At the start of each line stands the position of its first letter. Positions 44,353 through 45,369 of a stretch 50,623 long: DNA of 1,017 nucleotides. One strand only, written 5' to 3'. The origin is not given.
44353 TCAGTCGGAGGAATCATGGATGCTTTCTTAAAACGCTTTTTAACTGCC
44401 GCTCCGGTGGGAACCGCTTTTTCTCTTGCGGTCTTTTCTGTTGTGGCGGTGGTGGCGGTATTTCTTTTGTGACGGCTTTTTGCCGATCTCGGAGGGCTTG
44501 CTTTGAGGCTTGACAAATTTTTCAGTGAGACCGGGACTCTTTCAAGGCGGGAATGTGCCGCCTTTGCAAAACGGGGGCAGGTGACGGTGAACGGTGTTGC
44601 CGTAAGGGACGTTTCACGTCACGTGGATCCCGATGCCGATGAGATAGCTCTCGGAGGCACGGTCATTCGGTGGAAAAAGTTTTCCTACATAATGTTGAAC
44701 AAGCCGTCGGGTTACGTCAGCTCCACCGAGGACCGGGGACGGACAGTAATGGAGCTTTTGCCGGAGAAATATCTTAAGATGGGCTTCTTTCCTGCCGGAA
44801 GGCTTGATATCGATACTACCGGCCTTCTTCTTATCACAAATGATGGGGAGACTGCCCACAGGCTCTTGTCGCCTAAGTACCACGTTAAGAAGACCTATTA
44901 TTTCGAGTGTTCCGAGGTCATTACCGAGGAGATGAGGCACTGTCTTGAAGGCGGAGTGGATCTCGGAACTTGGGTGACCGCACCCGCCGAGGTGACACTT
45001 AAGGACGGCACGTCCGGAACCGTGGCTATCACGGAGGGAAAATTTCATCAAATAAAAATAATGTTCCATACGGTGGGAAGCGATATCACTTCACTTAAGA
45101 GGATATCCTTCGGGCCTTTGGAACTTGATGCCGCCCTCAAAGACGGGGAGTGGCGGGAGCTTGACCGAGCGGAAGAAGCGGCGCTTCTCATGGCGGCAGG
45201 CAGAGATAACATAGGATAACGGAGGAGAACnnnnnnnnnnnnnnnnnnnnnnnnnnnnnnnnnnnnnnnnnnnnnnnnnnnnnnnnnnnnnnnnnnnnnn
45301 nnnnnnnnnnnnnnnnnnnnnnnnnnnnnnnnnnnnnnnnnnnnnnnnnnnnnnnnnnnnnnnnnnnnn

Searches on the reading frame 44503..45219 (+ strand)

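Call 11: search_protein_families(library=pfam, proteins=[window:44503-45219:+], max_evalue=0.001)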
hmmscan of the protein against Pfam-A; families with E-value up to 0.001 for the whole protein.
window:44503-45219:+ (238 aa): 2 families
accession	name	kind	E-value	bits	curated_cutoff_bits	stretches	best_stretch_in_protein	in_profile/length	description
PF00849.27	PseudoU_synth_2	-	1.7e-18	67.7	26.8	1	62-189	2-151/152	RNA pseudouridylate synthase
PF01479.30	S4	-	3.2e-07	30.4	22.8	1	1-44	1-45/48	S4 domain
